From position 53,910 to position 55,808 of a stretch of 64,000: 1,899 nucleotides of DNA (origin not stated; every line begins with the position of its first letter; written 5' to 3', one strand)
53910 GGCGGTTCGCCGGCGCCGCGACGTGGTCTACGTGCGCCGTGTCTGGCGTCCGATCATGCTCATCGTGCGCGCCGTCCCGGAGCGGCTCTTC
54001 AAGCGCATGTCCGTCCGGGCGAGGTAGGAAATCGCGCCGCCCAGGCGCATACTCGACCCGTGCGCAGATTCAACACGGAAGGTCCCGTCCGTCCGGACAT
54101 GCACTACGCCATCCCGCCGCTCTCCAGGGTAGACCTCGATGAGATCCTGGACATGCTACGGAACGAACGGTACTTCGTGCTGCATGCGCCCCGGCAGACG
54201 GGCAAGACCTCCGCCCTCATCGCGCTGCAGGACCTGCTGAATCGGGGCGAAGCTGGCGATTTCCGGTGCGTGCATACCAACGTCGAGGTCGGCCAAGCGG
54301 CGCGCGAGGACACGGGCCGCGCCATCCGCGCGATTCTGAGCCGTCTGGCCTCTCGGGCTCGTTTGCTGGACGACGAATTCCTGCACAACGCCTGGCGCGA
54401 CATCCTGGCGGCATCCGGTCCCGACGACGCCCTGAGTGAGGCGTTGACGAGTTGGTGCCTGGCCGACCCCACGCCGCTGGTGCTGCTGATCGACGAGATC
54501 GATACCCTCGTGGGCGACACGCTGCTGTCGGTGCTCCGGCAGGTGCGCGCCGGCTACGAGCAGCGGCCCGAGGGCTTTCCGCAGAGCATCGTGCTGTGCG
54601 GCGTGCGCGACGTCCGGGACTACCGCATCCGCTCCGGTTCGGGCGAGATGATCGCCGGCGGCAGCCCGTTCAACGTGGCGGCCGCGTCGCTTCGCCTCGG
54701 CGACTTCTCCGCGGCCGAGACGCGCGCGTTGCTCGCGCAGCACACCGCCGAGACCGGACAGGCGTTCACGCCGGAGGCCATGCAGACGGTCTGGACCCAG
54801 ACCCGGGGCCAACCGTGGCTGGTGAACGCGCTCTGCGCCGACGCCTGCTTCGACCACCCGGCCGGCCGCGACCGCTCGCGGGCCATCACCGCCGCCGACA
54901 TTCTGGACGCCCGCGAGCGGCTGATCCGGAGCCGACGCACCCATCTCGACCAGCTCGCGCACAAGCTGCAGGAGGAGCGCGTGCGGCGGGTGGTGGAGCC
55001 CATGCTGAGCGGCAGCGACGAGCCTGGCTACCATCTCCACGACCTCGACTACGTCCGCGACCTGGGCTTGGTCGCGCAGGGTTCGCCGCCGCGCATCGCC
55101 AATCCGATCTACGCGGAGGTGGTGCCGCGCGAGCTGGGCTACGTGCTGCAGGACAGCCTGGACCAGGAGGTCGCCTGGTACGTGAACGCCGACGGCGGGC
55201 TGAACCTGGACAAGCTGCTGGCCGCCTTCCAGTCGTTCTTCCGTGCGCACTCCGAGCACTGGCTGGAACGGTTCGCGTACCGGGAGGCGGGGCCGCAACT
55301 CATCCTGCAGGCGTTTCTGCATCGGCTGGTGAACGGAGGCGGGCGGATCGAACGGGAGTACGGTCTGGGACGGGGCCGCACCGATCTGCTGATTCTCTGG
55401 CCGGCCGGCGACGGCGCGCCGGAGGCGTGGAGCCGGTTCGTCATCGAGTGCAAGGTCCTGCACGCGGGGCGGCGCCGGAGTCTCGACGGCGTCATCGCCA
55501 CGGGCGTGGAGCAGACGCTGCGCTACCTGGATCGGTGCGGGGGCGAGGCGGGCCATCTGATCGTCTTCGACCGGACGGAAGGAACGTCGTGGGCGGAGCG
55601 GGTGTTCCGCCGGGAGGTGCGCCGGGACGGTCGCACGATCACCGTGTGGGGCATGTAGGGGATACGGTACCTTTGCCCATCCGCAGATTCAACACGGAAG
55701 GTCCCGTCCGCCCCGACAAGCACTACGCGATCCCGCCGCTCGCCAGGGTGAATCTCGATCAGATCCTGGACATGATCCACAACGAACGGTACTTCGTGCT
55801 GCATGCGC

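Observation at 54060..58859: Tandem triplication of AAA-ATPase-like plus PD-(D/E)XK nuclease-like genes with ongoing decay of copy 3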

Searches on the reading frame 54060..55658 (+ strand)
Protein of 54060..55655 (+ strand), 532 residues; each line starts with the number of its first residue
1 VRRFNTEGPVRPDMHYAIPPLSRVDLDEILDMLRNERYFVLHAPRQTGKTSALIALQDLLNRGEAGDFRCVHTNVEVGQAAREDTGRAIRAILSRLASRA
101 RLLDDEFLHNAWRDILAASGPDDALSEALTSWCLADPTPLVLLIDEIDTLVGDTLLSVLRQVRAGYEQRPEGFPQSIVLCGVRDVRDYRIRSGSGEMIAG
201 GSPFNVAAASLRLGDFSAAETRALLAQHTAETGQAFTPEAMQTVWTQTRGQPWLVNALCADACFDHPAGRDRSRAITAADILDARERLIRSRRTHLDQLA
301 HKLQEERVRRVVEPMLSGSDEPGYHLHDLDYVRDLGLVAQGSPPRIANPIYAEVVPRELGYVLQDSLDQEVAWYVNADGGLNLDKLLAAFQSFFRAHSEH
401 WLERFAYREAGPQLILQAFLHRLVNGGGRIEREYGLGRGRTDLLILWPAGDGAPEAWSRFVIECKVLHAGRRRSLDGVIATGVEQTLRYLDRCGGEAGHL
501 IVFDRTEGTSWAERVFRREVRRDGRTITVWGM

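Call 6: search_protein_families(library=pfam, proteins=[window:54060-55655:+], max_evalue=1)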
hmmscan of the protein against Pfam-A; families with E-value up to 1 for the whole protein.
window:54060-55655:+ (532 aa): 5 families
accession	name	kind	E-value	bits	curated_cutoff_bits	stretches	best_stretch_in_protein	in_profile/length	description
PF13401.12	AAA_22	-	4.9e-06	27.3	27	1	35-187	4-128/130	AAA domain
PF14516.12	AAA_35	-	1.3e-05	24.7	27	1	41-257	36-238/331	AAA-like domain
PF13191.12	AAA_16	-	0.0002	22.3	32.6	1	29-150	15-144/167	AAA ATPase domain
PF24883.2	NPHP3_N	-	0.0037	17.9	24.8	1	33-151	19-137/164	Nephrocystin 3, N-terminal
PF01337.24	Barstar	-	0.09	13.2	23.4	0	123-173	36-91/96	Barstar (barnase inhibitor)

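Call 7: search_protein_families(library=ncbifam, proteins=[window:54060-55655:+], max_evalue=1)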
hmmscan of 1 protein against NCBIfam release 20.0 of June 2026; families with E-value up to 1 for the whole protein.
window:54060-55655:+ (532 aa): 1 family
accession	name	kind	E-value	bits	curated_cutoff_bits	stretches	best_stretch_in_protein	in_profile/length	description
TIGR03015.1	pepcterm_ATPase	hypoth_equivalog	0.064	12.7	324.5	1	209-261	185-241/269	XrtA/PEP-CTERM system-associated ATPase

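Call 8: search_protein_families(library=padloc, proteins=[window:54060-55655:+], max_evalue=1)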
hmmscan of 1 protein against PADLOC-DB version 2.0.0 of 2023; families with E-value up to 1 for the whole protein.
window:54060-55655:+ (532 aa): 0 families

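Call 10: find_homologous_proteins(query=window:54060-55655:+, max_evalue=0.00001)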
Query window:54060-55655:+ (532 aa): 8000 proteins with E <= 0.00001 among 8000 candidates; the best 120 are listed.
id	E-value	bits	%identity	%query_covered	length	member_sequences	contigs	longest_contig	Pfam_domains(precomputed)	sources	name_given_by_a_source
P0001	0.0e+0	1101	91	100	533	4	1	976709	PF13401.13,PF14516.13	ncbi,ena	-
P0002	0.0e+0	1074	88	100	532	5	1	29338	PF13401.13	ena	-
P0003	0.0e+0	1067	88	100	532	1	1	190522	PF13401.13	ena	-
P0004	0.0e+0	1032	85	100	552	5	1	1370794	PF13401.13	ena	-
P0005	0.0e+0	1031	84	100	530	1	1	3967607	PF13401.13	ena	-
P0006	0.0e+0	1029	84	100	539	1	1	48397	PF13401.13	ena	-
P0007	0.0e+0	1024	83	100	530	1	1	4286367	PF13401.13,PF14516.13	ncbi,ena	-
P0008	0.0e+0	1016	83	100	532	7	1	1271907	PF13401.13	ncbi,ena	-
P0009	0.0e+0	1011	83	99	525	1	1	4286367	PF13401.13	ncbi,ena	-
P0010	1.8e-291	985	81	100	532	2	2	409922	PF13401.13,PF14516.13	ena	-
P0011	3.3e-290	981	81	100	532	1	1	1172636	PF13401.13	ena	-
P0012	5.8e-287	971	79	100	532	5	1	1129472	PF13401.13,PF14516.13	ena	-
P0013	2.7e-285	965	79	100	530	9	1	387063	PF13401.13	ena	-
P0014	1.6e-281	953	78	100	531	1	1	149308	PF13401.13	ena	-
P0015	2.8e-277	939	77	100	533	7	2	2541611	PF13401.13,PF14516.13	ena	-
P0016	9.3e-276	934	77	100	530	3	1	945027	PF13401.13,PF14516.13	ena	-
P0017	2.4e-273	926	76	100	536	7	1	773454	PF13401.13,PF14516.13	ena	-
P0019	1.5e-267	906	74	100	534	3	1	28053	PF13401.13,PF14516.13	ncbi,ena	-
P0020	3.8e-265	899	79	95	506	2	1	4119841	PF13401.13,PF14516.13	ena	-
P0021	3.7e-260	882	86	85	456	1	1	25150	PF13401.13,PF14516.13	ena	-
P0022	2.2e-258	876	73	100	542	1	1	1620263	PF13401.13,PF14516.13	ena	-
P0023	1.2e-256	871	71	100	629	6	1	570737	PF13401.13,PF14516.13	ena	-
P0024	5.1e-256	868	71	100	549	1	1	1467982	PF13401.13,PF14516.13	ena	-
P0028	3.9e-255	866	71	100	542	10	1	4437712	PF13401.13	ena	-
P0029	3.0e-254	863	71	100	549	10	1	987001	PF13401.13,PF14516.13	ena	-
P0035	8.3e-252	855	71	100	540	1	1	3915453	PF13401.13,PF14516.13,PF13191.13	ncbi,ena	-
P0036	2.3e-251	853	71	100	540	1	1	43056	PF13401.13,PF14516.13,PF13191.13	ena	-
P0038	1.1e-250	851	71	100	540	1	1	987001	PF13401.13,PF14516.13,PF13191.13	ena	-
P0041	1.6e-250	850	71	100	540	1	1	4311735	PF13401.13,PF14516.13,PF13191.13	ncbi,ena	-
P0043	2.1e-250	850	71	100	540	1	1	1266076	PF13401.13,PF14516.13,PF13191.13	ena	-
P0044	3.6e-250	849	71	100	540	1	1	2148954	PF13401.13,PF14516.13,PF13191.13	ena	-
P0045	4.4e-250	849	71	100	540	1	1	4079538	PF13401.13,PF14516.13,PF13191.13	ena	-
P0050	2.9e-249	846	71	100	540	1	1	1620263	PF13401.13,PF14516.13,PF13191.13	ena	-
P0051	2.9e-249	846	71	100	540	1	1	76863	PF13401.13,PF14516.13,PF13191.13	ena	-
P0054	4.9e-249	845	70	100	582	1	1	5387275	PF13401.13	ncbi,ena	-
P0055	7.5e-249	845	71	100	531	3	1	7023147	PF13401.13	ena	-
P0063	6.0e-248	842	71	100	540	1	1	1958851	PF13401.13,PF14516.13,PF13191.13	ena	-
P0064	6.5e-248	842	70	100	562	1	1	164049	PF13401.13,PF14516.13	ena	-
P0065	8.7e-248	841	70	100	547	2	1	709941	PF13401.13,PF14516.13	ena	-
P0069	1.8e-247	840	70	100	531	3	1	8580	PF13401.13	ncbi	-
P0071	2.2e-247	840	70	100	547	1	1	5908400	PF13401.13,PF14516.13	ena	-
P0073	2.6e-247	840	71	100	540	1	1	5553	PF13401.13,PF14516.13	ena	-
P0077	6.6e-247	838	70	100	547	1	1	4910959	PF13401.13,PF14516.13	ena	-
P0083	1.4e-246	837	70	100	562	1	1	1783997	PF13401.13,PF14516.13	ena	-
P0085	1.7e-246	837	71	100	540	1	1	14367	PF13401.13,PF14516.13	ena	-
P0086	2.3e-246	837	71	100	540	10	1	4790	PF13401.13,PF14516.13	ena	-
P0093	6.0e-246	835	70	100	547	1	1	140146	PF13401.13,PF14516.13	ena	-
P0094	6.0e-246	835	70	100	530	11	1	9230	PF24883.3,PF13401.13,PF14516.13,PF13191.13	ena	-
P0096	6.8e-246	835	70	100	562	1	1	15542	PF13401.13,PF14516.13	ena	-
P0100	9.1e-246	835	70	100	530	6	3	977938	PF13401.13,PF14516.13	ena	-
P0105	1.1e-245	834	70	100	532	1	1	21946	PF13401.13,PF14516.13,PF13191.13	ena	-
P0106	1.2e-245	834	69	100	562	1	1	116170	PF13401.13,PF14516.13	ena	-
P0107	2.1e-245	833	71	100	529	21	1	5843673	PF13401.13,PF14516.13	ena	-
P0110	2.5e-245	833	69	100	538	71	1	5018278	PF13401.13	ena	-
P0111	2.6e-245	833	70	100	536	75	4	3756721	PF13401.13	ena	-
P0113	3.3e-245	833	70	100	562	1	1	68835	PF13401.13,PF14516.13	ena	-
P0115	4.4e-245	832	70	100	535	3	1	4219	PF13401.13,PF14516.13,PF13191.13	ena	-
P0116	5.0e-245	832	71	100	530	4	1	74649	PF13401.13,PF14516.13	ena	-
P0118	6.1e-245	832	70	100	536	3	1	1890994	PF13401.13,PF14516.13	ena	-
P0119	6.2e-245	832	69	100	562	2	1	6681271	PF13401.13,PF14516.13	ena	-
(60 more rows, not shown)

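Call 11: search_solved_structures(query=window:54060-55655:+, max_evalue=1)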
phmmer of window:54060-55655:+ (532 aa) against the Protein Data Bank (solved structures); distinct sequences matched with E-value up to 1: 0.

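Call 12: list_cluster_members(proteins=[P0001, P0007, P0008, P0035, P0054, P0069])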
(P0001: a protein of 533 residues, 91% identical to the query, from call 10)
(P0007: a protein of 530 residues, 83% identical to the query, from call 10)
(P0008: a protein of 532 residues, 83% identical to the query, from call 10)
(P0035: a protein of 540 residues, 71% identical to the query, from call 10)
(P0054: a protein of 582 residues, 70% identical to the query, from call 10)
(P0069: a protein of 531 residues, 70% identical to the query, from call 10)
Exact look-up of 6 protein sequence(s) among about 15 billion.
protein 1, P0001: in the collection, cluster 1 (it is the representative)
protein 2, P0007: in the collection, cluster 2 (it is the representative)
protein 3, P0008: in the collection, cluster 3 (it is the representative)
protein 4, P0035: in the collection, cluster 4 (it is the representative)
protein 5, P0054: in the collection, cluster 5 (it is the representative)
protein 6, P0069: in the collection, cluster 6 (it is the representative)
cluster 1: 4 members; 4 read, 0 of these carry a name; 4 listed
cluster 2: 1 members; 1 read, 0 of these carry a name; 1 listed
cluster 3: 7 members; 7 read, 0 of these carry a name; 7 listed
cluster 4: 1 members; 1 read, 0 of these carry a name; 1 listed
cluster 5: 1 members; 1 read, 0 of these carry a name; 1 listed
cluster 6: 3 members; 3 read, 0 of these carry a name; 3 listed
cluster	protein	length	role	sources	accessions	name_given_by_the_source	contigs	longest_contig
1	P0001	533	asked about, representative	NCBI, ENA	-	-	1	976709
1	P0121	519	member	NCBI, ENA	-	-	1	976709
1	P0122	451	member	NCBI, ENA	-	-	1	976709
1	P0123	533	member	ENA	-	-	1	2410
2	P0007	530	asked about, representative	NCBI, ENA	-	-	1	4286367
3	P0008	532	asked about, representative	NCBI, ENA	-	-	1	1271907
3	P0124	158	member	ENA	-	-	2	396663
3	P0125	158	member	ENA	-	-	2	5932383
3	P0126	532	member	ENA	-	-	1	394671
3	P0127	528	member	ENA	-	-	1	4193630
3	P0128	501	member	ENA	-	-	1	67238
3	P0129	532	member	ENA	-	-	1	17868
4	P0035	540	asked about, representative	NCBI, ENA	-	-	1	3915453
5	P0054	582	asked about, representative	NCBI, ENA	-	-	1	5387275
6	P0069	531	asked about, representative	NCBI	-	-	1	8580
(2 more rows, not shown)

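Call 13: find_encoding_contigs(protein=P0001, flank=10000, max_places=4)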
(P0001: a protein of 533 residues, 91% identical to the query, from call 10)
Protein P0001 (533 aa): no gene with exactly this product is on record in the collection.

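Call 14: find_related_loci(query=window:54060-55655:+, collection=genome_contigs, flank=8000)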
Query window:54060-55655:+ (532 aa) in genome_contigs; peptide patterns used: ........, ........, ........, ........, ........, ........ (x = any residue, [..] = any of these).
31 stretches matched a pattern; 8 encode a relative of the query (tblastn E <= 1e-3); 8 distinct loci.
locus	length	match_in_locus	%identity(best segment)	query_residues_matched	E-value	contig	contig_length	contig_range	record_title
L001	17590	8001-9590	83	1-532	0e+0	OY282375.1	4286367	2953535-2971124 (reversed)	MAG: uncultured Candidatus Entotheonella sp. genome assembly, chromosome: 1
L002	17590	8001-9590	83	1-532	0e+0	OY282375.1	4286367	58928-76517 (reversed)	MAG: uncultured Candidatus Entotheonella sp. genome assembly, chromosome: 1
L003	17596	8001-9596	83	1-532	0e+0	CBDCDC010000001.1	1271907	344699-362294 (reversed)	MAG: Candidatus Latescibacterota bacterium isolate a5674b02-4162-4bfe-8498-4cf7be1abab7 genome assembly, contig: contig_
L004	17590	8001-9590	84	1-532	0e+0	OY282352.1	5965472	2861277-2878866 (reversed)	MAG: uncultured Latescibacteria bacterium genome assembly, chromosome: 1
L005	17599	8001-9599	79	1-532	0e+0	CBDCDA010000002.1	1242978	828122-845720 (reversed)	MAG: uncultured Candidatus Entotheonella sp. isolate cfaa4de9-a9c6-4b59-82e3-79f4103bd15e genome assembly, contig: conti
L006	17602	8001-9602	75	1-532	0e+0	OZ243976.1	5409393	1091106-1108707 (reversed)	MAG: Gammaproteobacteria bacterium isolate 16632d52-ba02-4dd1-a452-c1d69d7653ac genome assembly, chromosome: 1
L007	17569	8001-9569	63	1-531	0e+0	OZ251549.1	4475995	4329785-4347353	MAG: Candidatus Marinacidobacterium sp. isolate 88176f09-942a-4e48-9e77-24fef9edb6e5 genome assembly, chromosome: 1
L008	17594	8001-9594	75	1-532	0e+0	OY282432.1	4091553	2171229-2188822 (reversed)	MAG: uncultured Candidatus Binatia bacterium isolate 81991fb1-66cf-4eb3-b653-309a223604dd genome assembly, chromosome: 1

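Call 21: search_protein_representatives(protein=window:54060-55655:+)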
Query: 532 residues. Proteins with E-value up to 0.001 (for the whole library): 5279; up to 1e-10: 3048; up to 1e-30: 1009. The best 150 are listed.
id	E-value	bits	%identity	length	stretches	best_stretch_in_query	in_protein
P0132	2.2e-280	947.2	51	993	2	10-531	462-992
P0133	1.0e-173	595.2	55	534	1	1-532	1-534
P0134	7.4e-163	559.3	53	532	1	1-532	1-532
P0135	4.0e-160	550.3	52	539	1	1-532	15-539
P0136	3.3e-157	540.7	51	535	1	1-532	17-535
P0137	2.5e-150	518.0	54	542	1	3-531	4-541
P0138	2.8e-149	514.6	48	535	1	3-531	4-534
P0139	1.1e-147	509.3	61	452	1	2-402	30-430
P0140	7.1e-142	490.1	59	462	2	227-532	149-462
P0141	1.2e-141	489.3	51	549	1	1-520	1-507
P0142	1.5e-141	489.0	51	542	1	1-521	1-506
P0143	4.2e-141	487.5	48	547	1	3-532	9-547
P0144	4.4e-141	487.5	48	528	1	1-531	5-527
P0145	2.2e-137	475.3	48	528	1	3-530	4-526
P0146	8.5e-136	470.0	46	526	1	2-532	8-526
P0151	1.0e-127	443.4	51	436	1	90-532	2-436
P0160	8.7e-121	420.5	49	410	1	129-532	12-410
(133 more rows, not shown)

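Call 29: predict_structure(alignment_id=A1)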
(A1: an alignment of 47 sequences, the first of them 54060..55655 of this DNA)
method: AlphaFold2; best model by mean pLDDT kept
length: 532 residues; sequences in the alignment: 47
mean_pLDDT: 92.3   pTM: 0.90
mean pLDDT of the five models: 92.3, 91.5, 91.4, 91.1, 90.9
residues with pLDDT >= 90: 438; 70-90: 79; 50-70: 15; < 50: 0
segments of 3 or more residues with pLDDT < 50: none
pLDDT, mean of each block of 10 residues (from residue 1): 95 96 96 96 94 97 92 96 96 98 95 98 98 96 96 93 95 97 80 72 77 96 98 98 98 97 93 96 93 72 93 92 87 92 92 93 90 91 96 94 91 96 86 83 90 79 91 90 95 94 94 96 95 97
secondary structure, 60 per line:
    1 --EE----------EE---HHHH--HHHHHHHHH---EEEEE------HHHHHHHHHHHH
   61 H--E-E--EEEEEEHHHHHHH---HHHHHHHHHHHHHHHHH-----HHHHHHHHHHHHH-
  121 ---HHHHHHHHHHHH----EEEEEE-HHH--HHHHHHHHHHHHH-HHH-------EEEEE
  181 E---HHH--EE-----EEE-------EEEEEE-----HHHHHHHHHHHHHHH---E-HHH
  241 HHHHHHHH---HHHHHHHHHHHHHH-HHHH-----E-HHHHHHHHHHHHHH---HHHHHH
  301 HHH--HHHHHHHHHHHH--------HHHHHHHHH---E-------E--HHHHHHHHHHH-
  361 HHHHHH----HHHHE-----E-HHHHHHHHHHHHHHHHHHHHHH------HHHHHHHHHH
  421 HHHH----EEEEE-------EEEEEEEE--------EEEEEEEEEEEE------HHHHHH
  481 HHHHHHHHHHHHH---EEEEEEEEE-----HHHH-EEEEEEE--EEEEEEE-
elements in order: H20-23 H26-34 E38-42 H49-61 E69-74 H75-81 H85-101 H107-119 H124-135 E140-145 H152-164 E176-181 E197-199 E207-212 H218-232 H238-248 H252-265 H267-270 H278-291 H295-303 H306-317 H326-334 H349-359 H361-366 H371-374 H383-404 H411-424 E429-433 E441-448 E457-468 H475-493 E497-505 H511-514 E516-522 E525-531

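Call 33: fold_search(model_id=the predicted structure, library=pdb)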
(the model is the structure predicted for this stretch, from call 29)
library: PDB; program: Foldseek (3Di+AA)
matches with E <= 10: 1361; with E <= 0.001: 499
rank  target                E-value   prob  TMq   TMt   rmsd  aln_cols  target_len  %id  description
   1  2qen                  5.5e-08  1.00  0.46  0.66   5.6       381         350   14  The walker-type atpase paby2304 of pyrococcus abyssi (released 2008-07-01)
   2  7tfh_B                1.3e-07  1.00  0.29  0.44  12.9       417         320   10  Atomic model of the S. cerevisiae clamp-clamp loader complex PCNA-RFC bound to two DNA molecules, one at the 5'-recess (released 2022-11-16)
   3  7pbl_C                1.4e-07  1.00  0.29  0.45   9.3       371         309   15  RuvAB branch migration motor complexed to the Holliday junction - RuvB AAA+ state s1 [t2 dataset] (released 2022-09-14)
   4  8uii_C                1.5e-07  1.00  0.32  0.49  13.1       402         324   12  Cryo-EM map of human clamp-clamp loader ATAD5-RFC-closed PCNA complex in intermediate state 1 (released 2024-05-29)
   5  8vat_B                1.6e-07  1.00  0.30  0.41  14.9       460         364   13  Structure of the E. coli clamp loader bound to the beta clamp in a Open-RNAp/t conformation (released 2024-03-27)
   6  9dx4_C                1.8e-07  1.00  0.30  0.49   8.7       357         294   13  EcRuvB T102R mutant (released 2026-01-21)
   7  9peo_C                2.3e-07  1.00  0.31  0.47  13.3       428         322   13  Structure of the S. cerevisiae clamp loader Replication Factor C (RFC) with mixed nucleotide occupancy (released 2025-11-12)
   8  7pbl_A                2.5e-07  1.00  0.29  0.44   9.9       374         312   14  RuvAB branch migration motor complexed to the Holliday junction - RuvB AAA+ state s1 [t2 dataset] (released 2022-09-14)
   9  1iqp_A                3.8e-07  1.00  0.29  0.43  13.3       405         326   14  Crystal Structure of the Clamp Loader Small Subunit from Pyrococcus furiosus (released 2001-09-19)
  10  6vvo_B                4.1e-07  1.00  0.30  0.46  13.4       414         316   10  Structure of the human clamp loader (Replication Factor C, RFC) bound to the sliding clamp (Proliferating Cell Nuclear (released 2020-02-26)
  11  7st9_B                4.3e-07  1.00  0.33  0.51  12.2       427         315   11  Open state of Rad24-RFC:9-1-1 bound to a 5' ss/dsDNA junction (released 2022-03-23)
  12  8vw9                  4.3e-07  1.00  0.29  0.37  13.3       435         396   15  CryoEM Structure of a FtsH Helical Assembly in the Presence of ATP (released 2025-01-15)
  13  7jgr_A                4.8e-07  1.00  0.35  0.44   9.8       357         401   14  Structure of Drosophila ORC bound to DNA (84 bp) and Cdc6 (released 2020-09-09)
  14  7ti8_B                5.1e-07  1.00  0.30  0.46  12.6       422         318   11  Structure of the yeast clamp loader (Replication Factor C RFC) bound to the open sliding clamp (Proliferating Cell Nuc (released 2022-02-16)
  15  5uj7_D                5.1e-07  1.00  0.30  0.39  13.6       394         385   13  Structure of the active form of human Origin Recognition Complex ATPase motor module, complex subunitS 1, 4, 5 (released 2017-02-08)
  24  2fna_A                7.5e-07  1.00  0.40  0.57   7.4       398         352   14  Crystal structure of an archaeal aaa+ atpase (sso1545) from sulfolobus solfataricus p2 at 2.00 A resolution (released 2006-02-07)
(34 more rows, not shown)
